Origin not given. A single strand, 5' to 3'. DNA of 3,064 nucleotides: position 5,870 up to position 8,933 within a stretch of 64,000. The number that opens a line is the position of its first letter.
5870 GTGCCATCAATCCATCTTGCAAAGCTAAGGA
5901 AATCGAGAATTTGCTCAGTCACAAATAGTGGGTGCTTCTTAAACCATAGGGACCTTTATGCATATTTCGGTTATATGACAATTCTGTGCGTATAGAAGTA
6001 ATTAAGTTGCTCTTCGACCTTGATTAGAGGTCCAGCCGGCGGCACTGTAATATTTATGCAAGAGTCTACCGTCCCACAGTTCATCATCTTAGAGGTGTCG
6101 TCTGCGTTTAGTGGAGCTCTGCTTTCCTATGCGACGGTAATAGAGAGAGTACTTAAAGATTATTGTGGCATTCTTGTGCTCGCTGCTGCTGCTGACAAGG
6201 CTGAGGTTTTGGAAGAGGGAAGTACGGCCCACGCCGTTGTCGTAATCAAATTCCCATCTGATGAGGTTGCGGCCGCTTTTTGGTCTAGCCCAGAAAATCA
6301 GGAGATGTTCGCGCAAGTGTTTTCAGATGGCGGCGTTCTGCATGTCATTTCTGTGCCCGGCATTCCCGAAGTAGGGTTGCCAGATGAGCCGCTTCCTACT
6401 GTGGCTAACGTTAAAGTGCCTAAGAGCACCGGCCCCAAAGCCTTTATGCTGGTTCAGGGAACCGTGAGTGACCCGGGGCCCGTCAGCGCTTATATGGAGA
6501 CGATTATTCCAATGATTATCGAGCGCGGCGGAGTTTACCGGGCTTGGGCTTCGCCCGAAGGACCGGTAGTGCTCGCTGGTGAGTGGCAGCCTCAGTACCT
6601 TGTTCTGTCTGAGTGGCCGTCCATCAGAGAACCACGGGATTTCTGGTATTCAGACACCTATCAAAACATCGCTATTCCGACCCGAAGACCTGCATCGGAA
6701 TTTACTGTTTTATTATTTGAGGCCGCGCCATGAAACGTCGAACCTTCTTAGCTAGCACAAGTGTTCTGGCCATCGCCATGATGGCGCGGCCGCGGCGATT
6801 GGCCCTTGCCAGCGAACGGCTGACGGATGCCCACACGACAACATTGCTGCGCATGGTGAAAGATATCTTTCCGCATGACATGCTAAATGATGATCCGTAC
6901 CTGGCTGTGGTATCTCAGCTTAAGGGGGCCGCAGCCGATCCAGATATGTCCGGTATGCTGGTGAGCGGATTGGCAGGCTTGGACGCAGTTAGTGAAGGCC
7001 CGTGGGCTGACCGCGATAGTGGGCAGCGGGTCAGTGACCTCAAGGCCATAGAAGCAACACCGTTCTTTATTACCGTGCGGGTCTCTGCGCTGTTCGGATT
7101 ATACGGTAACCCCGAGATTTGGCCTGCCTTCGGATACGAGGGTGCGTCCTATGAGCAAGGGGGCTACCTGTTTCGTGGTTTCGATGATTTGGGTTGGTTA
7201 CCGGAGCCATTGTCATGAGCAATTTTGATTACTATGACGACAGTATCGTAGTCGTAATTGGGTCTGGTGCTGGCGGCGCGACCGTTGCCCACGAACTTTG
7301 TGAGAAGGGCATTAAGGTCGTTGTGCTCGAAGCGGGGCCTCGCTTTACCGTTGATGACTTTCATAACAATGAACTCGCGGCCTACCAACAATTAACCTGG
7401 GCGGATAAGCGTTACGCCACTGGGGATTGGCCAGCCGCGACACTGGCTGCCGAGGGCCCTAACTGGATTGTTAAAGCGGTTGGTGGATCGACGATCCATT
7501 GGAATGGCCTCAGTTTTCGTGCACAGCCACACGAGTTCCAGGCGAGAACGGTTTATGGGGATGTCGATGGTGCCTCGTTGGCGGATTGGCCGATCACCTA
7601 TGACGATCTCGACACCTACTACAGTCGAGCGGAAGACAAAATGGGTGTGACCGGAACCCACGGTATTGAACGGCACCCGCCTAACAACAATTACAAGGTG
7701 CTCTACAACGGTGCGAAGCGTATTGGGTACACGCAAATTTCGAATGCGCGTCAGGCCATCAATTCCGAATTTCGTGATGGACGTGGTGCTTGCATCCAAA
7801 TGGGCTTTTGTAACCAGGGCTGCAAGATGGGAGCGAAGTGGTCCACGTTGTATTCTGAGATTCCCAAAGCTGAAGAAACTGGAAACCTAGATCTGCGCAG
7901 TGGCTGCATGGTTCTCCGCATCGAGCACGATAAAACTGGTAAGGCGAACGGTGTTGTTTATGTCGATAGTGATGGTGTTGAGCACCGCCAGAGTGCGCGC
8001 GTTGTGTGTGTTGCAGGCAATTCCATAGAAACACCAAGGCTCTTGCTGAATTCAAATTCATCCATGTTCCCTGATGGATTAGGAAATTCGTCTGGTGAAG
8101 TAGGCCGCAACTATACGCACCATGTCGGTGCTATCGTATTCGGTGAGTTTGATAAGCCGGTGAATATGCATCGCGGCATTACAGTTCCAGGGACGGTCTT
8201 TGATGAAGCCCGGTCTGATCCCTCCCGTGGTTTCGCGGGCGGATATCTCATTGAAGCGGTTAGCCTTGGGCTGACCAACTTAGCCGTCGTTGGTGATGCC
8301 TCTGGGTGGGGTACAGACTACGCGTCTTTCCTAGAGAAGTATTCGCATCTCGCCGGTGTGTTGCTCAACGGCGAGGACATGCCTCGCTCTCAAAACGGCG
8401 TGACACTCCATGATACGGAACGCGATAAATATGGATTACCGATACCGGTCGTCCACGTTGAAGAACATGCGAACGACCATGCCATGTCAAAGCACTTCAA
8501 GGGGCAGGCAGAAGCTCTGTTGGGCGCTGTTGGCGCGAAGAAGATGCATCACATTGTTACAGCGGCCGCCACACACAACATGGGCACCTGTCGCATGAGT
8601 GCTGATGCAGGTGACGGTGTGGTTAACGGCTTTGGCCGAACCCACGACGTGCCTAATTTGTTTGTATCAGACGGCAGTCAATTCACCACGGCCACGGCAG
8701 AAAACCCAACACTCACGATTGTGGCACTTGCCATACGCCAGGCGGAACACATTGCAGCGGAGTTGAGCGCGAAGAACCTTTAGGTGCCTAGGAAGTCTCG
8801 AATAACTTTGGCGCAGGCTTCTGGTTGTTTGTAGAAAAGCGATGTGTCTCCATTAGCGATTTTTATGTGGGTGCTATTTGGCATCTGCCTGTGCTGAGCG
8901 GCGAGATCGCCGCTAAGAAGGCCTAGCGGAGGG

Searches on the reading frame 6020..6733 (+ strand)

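Call 49: search_protein_families(library=pfam, proteins=[window:6020-6733:+], max_evalue=0.00001)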
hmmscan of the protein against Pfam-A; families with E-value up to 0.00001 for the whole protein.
window:6020-6733:+ (237 aa): 1 family
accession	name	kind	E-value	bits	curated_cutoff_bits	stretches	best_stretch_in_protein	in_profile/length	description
PF07045.17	DUF1330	-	1.3e-20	74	23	2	140-235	1-93/94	Domain of unknown function (DUF1330)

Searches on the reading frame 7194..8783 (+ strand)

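Call 49: search_protein_families(library=pfam, proteins=[window:7194-8783:+], max_evalue=0.00001)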
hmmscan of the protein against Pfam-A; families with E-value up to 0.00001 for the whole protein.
window:7194-8783:+ (529 aa): 4 families
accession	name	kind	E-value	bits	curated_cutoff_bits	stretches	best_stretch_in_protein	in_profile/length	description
PF05199.19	GMC_oxred_C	-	9.9e-22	78.4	24.6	1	397-513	1-139/139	GMC oxidoreductase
PF00732.25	GMC_oxred_N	-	5.9e-21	75.7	23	1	93-311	21-217/218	GMC oxidoreductase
PF01266.30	DAO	-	4e-07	30.3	27.9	1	19-66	2-50/353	FAD dependent oxidoreductase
PF13450.12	NAD_binding_8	-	3.6e-06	27.6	21.9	0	21-51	1-31/68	NAD(P)-binding Rossmann-like domain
